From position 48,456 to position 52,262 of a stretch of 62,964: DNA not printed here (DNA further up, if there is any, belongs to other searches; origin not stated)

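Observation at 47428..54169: Complete Wadjet (JetABCD / MksFEBG-like) anti-plasmid SMC system on an AT-richer island between two glycan cassettes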

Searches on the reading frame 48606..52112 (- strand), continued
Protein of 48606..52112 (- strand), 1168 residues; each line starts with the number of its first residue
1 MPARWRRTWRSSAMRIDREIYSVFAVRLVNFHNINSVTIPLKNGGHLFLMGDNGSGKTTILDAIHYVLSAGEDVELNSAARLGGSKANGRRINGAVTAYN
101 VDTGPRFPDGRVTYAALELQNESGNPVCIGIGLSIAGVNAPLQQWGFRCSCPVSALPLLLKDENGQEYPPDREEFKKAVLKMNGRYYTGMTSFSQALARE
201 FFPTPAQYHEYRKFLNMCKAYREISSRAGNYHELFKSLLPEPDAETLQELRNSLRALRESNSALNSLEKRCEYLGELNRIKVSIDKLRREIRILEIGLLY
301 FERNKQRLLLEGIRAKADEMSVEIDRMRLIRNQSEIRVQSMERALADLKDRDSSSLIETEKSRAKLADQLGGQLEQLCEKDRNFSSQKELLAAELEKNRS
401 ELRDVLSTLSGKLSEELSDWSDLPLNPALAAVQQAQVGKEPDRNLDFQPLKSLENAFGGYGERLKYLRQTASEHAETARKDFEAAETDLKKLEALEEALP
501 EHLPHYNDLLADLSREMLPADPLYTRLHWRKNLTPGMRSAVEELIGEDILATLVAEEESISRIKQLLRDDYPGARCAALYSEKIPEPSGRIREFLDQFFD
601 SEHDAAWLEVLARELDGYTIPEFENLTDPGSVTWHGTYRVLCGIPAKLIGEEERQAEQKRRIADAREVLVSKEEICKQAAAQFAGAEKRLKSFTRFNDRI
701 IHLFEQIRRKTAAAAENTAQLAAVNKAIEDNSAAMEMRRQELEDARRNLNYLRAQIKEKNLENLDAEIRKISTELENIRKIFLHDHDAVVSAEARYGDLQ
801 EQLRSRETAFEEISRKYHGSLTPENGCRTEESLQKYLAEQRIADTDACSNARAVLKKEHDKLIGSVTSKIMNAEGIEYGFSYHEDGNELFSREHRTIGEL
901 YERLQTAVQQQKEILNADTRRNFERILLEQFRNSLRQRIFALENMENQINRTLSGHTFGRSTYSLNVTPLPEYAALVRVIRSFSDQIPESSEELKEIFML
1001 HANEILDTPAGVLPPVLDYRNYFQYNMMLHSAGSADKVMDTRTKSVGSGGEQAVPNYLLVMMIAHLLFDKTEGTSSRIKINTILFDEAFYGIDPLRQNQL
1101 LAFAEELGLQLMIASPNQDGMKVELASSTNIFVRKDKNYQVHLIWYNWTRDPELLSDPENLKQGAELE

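Call 74: get_annotated_region(hit=H3, flank=6000)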
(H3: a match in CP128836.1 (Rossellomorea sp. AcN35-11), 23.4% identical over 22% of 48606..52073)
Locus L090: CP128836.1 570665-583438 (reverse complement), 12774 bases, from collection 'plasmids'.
description: Rossellomorea sp. AcN35-11 plasmid unnamed, complete sequence
organism: Rossellomorea sp. AcN35-11 (NCBI taxid 3055076)
taxonomy: Bacteria; Bacillota; Bacilli; Bacillales; Bacillaceae; Rossellomorea; Rossellomorea sp. AcN35-11
host: -; source: -; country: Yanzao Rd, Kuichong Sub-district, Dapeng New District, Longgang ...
typing (MOB-suite, as given by PLSDB): non-mobilizable
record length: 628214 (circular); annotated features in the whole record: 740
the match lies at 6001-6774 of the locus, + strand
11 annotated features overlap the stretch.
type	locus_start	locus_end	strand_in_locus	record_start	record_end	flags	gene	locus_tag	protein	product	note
CDS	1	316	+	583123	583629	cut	-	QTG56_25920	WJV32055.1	hypothetical protein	-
CDS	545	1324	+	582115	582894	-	-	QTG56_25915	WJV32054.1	helix-turn-helix domain-containing protein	-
CDS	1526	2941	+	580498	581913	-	-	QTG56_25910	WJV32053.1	DUF5716 family protein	-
CDS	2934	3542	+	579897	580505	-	-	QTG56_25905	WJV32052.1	DUF4194 domain-containing protein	-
CDS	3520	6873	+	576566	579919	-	-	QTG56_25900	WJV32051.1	SbcC/MukB-like Walker B domain-containing protein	-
CDS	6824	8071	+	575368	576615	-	-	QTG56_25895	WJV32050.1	DUF2220 family protein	-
CDS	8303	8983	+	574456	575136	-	-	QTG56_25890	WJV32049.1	type II toxin-antitoxin system PrlF family antitoxin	-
CDS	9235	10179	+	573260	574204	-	-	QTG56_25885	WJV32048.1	hypothetical protein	-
CDS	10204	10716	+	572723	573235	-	-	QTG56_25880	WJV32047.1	hypothetical protein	-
CDS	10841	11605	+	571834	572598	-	-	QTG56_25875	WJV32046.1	hypothetical protein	-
CDS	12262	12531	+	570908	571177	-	-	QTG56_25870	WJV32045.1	hypothetical protein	-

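Call 75: get_annotated_region(hit=H7, flank=6000)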
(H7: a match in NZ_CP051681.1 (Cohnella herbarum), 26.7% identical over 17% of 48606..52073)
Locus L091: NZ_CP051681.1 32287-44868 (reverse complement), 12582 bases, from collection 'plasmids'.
description: Cohnella herbarum strain MFER-1 plasmid unnamed1
organism: Cohnella herbarum (NCBI taxid 2728023)
taxonomy: Bacteria; Bacillota; Bacilli; Bacillales; Paenibacillaceae; Cohnella; Cohnella herbarum
host: -; source: cell culture,Fermented liquor based on wild grass; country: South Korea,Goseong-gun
typing (MOB-suite, as given by PLSDB): non-mobilizable
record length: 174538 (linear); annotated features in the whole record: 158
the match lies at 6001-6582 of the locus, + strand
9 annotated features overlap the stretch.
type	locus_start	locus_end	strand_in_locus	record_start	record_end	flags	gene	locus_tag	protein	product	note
CDS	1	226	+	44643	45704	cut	-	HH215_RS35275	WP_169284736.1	hypothetical protein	-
CDS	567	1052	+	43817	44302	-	-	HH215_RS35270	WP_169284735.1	aldo/keto reductase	-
CDS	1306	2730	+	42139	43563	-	-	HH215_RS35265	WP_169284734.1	Wadjet anti-phage system protein JetA family protein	-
CDS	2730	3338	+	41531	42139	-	-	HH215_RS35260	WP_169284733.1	DUF4194 domain-containing protein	-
CDS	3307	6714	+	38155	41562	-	-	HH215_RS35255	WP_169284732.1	SbcC/MukB-like Walker B domain-containing protein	-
CDS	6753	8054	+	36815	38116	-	-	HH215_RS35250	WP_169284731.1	Wadjet anti-phage system protein JetD domain-containing protein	-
CDS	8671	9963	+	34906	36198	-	-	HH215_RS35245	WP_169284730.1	RES domain-containing protein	-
CDS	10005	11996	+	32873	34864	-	-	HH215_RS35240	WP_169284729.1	AAA family ATPase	-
CDS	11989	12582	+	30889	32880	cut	-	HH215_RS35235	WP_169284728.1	ATP-dependent helicase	-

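Call 76: search_protein_families(library=padloc, proteins=[L090:1526-2941:+, L090:2934-3542:+, L090:3520-6873:+, L090:6824-8071:+, L091:1306-2730:+, L091:2730-3338:+, L091:6753-8054:+], max_evalue=0.00001)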
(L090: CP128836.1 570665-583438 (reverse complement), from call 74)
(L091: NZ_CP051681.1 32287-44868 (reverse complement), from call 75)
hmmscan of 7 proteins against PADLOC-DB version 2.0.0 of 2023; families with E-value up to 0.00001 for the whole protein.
L090:1526-2941:+ (471 aa): 10 families
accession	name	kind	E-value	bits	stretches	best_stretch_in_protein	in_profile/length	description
PDLC00442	JetA1|JetA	-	2.1e-110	367.7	1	1-467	3-466/467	DUF5716 domain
PDLC00449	JetA1|JetA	-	7.1e-71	237.5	1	1-469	1-462/464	DUF5716 domain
PDLC00467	JetA1|JetA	-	8.2e-69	230.7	1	1-445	1-449/474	DUF5716 domain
PDLC00451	JetA1|JetA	-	1.9e-38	130.5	1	1-467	1-454/456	DUF5716 domain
PDLC00458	JetA1|JetA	-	6.8e-37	125.2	1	1-466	1-467/470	DUF5716 domain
PDLC00466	JetA1|JetA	-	8.7e-32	108.5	1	2-416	2-406/465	DUF5716 domain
PDLC00443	JetA1|JetA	-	3.7e-28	96.4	1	3-416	2-409/466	DUF5716 domain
PDLC00453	JetA1|JetA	-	2.9e-16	57.2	1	67-387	89-409/504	DUF5716 domain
PDLC00456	JetA1|JetA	-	4.7e-15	53.2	1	3-408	11-406/482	DUF5716 domain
PDLC00448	JetA1|JetA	-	1.2e-14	52.3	1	45-469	45-471/472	DUF5716 domain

L090:2934-3542:+ (202 aa): 13 families
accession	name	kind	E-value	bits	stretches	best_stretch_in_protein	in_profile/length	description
PDLC00502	JetB1|JetB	-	1.7e-45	153.4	1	6-200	5-206/214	DUF4194 domain; MukE-like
PDLC00479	JetB1|JetB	-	4.8e-31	105.9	1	6-197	3-196/202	DUF4194 domain; MukE-like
PDLC00500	JetB1|JetB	-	1.5e-23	81.6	1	7-200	3-192/201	DUF4194 domain; MukE-like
PDLC00483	JetB1|JetB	-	5.9e-20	69.9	1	7-198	5-203/214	DUF4194 domain; MukE-like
PDLC00484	JetB1|JetB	-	1.8e-18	65.2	1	6-198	4-203/256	DUF4194 domain; MukE-like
PDLC00489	JetB1|JetB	-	2.4e-16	57.9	1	12-200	13-202/235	DUF4194 domain; MukE-like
PDLC00478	JetB1|JetB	-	1.3e-15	55.6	1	7-199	7-201/214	DUF4194 domain; MukE-like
PDLC00469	JetB1|JetB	-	5.9e-15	53.2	1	12-197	14-206/217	DUF4194 domain; MukE-like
PDLC00498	JetB1|JetB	-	8.3e-15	53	1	17-199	20-203/211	DUF4194 domain; MukE-like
PDLC00486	JetB1|JetB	-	5.3e-09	33.9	1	15-200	22-204/218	DUF4194 domain; MukE-like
PDLC00470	JetB1|JetB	-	3.4e-08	31.1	1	15-196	18-217/223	DUF4194 domain; MukE-like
PDLC00475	JetB1|JetB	-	2.8e-07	28.2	1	61-191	70-206/210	DUF4194 domain; MukE-like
PDLC00471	JetB1|JetB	-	1.2e-06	26.1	1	36-200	41-204/212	DUF4194 domain; MukE-like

L090:3520-6873:+ (1117 aa): 26 families (the best 25 are shown)
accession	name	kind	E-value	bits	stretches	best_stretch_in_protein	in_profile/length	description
PDLC00519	JetC1|JetC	-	1.9e-270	898.6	1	1-1100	1-1091/1097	DUF3584 domain; MukB-like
PDLC00505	JetC1|JetC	-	1.5e-139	465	1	4-1068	9-1077/1118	DUF3584 domain; MukB-like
PDLC00503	JetC1|JetC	-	9.1e-118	392.9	1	1-1087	1-1107/1146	DUF3584 domain; MukB-like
PDLC00504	JetC1|JetC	-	1.1e-102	343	1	1-1092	1-1112/1144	DUF3584 domain; MukB-like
PDLC00513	JetC1|JetC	-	1.9e-98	328.9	2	197-1084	206-1092/1140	DUF3584 domain; MukB-like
PDLC00506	JetC1|JetC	-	5.2e-80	267.8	2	3-722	3-723/1149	DUF3584 domain; MukB-like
PDLC00508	JetC1|JetC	-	7.3e-71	237.7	2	191-1098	188-1102/1106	DUF3584 domain; MukB-like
PDLC00510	JetC1|JetC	-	4.9e-69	231.3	1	10-1070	4-1047/1093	DUF3584 domain; MukB-like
PDLC00516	JetC1|JetC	-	2.8e-68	229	1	3-1072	3-1070/1098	DUF3584 domain; MukB-like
PDLC00507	JetC1|JetC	-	1.5e-52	177.2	1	430-1068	481-1141/1215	DUF3584 domain; MukB-like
PDLC00515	JetC1|JetC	-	9.3e-42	141.1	2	432-1068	490-1146/1212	DUF3584 domain; MukB-like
PDLC00512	JetC1|JetC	-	4.7e-36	122.3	2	4-374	20-390/1123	DUF3584 domain; MukB-like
PDLC00518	JetC1|JetC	-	6.2e-34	115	2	8-367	22-386/1112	DUF3584 domain; MukB-like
PDLC00511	JetC1|JetC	-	6.5e-29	98.5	1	4-1069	18-1059/1108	DUF3584 domain; MukB-like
PDLC00517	JetC1|JetC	-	1.9e-16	57.6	1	626-1095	649-1112/1119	DUF3584 domain; MukB-like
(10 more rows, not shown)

L090:6824-8071:+ (415 aa): 10 families
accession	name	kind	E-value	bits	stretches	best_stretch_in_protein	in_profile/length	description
PDLC00533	JetD1|JetD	-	6.9e-108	359.3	1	4-414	4-406/409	DUF2220; DUF3322; DUF2399 domain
PDLC00526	JetD1|JetD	-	9.5e-59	197.6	1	4-414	5-399/407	DUF2220; DUF3322; DUF2399 domain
PDLC00524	JetD1|JetD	-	2.7e-45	153.1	1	10-413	6-385/387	DUF2220; DUF3322; DUF2399 domain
PDLC00521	JetD1|JetD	-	1.5e-43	147.5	1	39-412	30-382/395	DUF2220; DUF3322; DUF2399 domain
PDLC00525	JetD1|JetD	-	6.2e-37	125.5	1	5-412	4-409/412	DUF2220; DUF3322; DUF2399 domain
PDLC00529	JetD1|JetD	-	1.3e-34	118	1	8-373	8-354/394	DUF2220; DUF3322; DUF2399 domain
PDLC00528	JetD1|JetD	-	2.5e-30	103.9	1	30-394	25-388/418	DUF2220; DUF3322; DUF2399 domain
PDLC00527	JetD1|JetD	-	2.9e-11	41.1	0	268-346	221-315/387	DUF2220; DUF3322; DUF2399 domain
PDLC00522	JetD1|JetD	-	2.4e-08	31.4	1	186-414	169-368/382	DUF2220; DUF3322; DUF2399 domain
PDLC00592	JetD3|JetD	-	4.3e-06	24.3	0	178-355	93-273/346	DUF2239; DUF2220 domain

L091:1306-2730:+ (474 aa): 10 families
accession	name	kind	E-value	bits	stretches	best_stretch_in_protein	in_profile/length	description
PDLC00467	JetA1|JetA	-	1.8e-208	691.2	1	1-472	1-472/474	DUF5716 domain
PDLC00442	JetA1|JetA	-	2.3e-94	314.8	1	1-470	3-466/467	DUF5716 domain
PDLC00449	JetA1|JetA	-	6e-78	260.8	1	1-473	1-463/464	DUF5716 domain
PDLC00458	JetA1|JetA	-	1.1e-36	124.6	1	1-470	1-468/470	DUF5716 domain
PDLC00443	JetA1|JetA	-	1e-34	118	1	3-438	2-427/466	DUF5716 domain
PDLC00466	JetA1|JetA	-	2.6e-33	113.6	1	1-430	1-416/465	DUF5716 domain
PDLC00451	JetA1|JetA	-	2.5e-31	107.1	1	1-470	1-454/456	DUF5716 domain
PDLC00453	JetA1|JetA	-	1.8e-24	84.3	1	1-436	1-452/504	DUF5716 domain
PDLC00450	JetA1|JetA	-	1.8e-13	48.4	1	1-368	1-372/467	DUF5716 domain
PDLC00456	JetA1|JetA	-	7.6e-13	45.9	1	2-423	10-417/482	DUF5716 domain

L091:2730-3338:+ (202 aa): 14 families
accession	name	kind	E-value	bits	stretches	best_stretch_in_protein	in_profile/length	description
PDLC00500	JetB1|JetB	-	2.1e-85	283.6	1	2-201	2-200/201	DUF4194 domain; MukE-like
PDLC00479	JetB1|JetB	-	1e-35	121.1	1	3-188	4-193/202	DUF4194 domain; MukE-like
PDLC00502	JetB1|JetB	-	4e-24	83.5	1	3-189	6-203/214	DUF4194 domain; MukE-like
PDLC00478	JetB1|JetB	-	6.7e-16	56.6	1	6-196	10-206/214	DUF4194 domain; MukE-like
PDLC00483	JetB1|JetB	-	8.8e-16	56.2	1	3-188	5-201/214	DUF4194 domain; MukE-like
PDLC00484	JetB1|JetB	-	4.3e-12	44.3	1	3-197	5-210/256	DUF4194 domain; MukE-like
PDLC00489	JetB1|JetB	-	4e-10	37.5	1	7-105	13-113/235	DUF4194 domain; MukE-like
PDLC00469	JetB1|JetB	-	1.3e-09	35.7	1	6-183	12-200/217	DUF4194 domain; MukE-like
PDLC00471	JetB1|JetB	-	1.2e-08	32.6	1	7-187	9-199/212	DUF4194 domain; MukE-like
PDLC00475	JetB1|JetB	-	1.4e-08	32.4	1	11-97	24-117/210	DUF4194 domain; MukE-like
PDLC00543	JetB2|JetB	-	1.2e-07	29.3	1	4-63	6-66/404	DUF2398 domain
PDLC00486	JetB1|JetB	-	2.9e-07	28.2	1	10-98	21-110/218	DUF4194 domain; MukE-like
PDLC00498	JetB1|JetB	-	1.3e-06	26.2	1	15-151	22-162/211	DUF4194 domain; MukE-like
PDLC00470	JetB1|JetB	-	1.8e-06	25.5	0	10-100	17-125/223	DUF4194 domain; MukE-like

L091:6753-8054:+ (433 aa): 11 families
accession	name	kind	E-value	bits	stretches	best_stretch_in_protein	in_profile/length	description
PDLC00533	JetD1|JetD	-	3.5e-125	416.2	1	14-426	2-407/409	DUF2220; DUF3322; DUF2399 domain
PDLC00524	JetD1|JetD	-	9e-49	164.5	1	19-424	3-385/387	DUF2220; DUF3322; DUF2399 domain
PDLC00526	JetD1|JetD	-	5.9e-42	142.3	1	16-430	5-404/407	DUF2220; DUF3322; DUF2399 domain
PDLC00529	JetD1|JetD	-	2.7e-38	130.1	1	16-425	4-389/394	DUF2220; DUF3322; DUF2399 domain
PDLC00521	JetD1|JetD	-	9.1e-35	118.5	1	56-423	33-382/395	DUF2220; DUF3322; DUF2399 domain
PDLC00525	JetD1|JetD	-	1.5e-34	117.7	1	20-424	7-410/412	DUF2220; DUF3322; DUF2399 domain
PDLC00528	JetD1|JetD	-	2.1e-29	100.9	1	177-424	161-408/418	DUF2220; DUF3322; DUF2399 domain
PDLC00530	JetD1|JetD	-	6e-11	40.2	1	196-424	174-374/391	DUF2220; DUF3322; DUF2399 domain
PDLC00523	JetD1|JetD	-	2.3e-09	34.7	1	169-425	154-382/398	DUF2220; DUF3322; DUF2399 domain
PDLC00522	JetD1|JetD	-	2.9e-09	34.5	1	272-426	235-369/382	DUF2220; DUF3322; DUF2399 domain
PDLC00527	JetD1|JetD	-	8.4e-08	29.7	0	277-359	216-315/387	DUF2220; DUF3322; DUF2399 domain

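Call 77: get_annotated_region(hit=H4, flank=7000)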
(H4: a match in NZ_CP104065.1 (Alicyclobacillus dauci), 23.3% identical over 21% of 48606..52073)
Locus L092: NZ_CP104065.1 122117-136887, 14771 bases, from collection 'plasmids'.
description: Alicyclobacillus dauci strain DSM 28700 plasmid unnamed1, complete sequence
organism: Alicyclobacillus dauci (NCBI taxid 1475485)
taxonomy: Bacteria; Bacillota; Bacilli; Bacillales; Alicyclobacillaceae; Alicyclobacillus; Alicyclobacillus dauci
host: -; source: cell culture; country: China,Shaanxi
typing (MOB-suite, as given by PLSDB): non-mobilizable
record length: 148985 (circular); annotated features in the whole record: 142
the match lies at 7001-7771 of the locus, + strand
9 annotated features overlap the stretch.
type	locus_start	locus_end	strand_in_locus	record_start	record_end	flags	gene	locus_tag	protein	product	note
CDS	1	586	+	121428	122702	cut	-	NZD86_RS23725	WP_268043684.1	MFS transporter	GO:0055085 - transmembrane transport [Evidence IEA]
CDS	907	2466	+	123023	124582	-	-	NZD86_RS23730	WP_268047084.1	TIGR02677 family protein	-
CDS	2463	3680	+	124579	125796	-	-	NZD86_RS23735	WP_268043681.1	TIGR02678 family protein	-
CDS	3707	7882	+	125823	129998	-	-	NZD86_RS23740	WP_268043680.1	TIGR02680 family protein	-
CDS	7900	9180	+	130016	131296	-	-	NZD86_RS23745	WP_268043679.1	TIGR02679 domain-containing protein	-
CDS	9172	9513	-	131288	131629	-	-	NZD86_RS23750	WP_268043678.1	type II toxin-antitoxin system PemK/MazF family toxin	-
CDS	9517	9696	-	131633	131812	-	-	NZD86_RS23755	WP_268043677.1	hypothetical protein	-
CDS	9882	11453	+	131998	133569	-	cas12b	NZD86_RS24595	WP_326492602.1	type V CRISPR-associated protein Cas12b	-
CDS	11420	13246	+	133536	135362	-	cas12b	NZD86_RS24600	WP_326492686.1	type V CRISPR-associated protein Cas12b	-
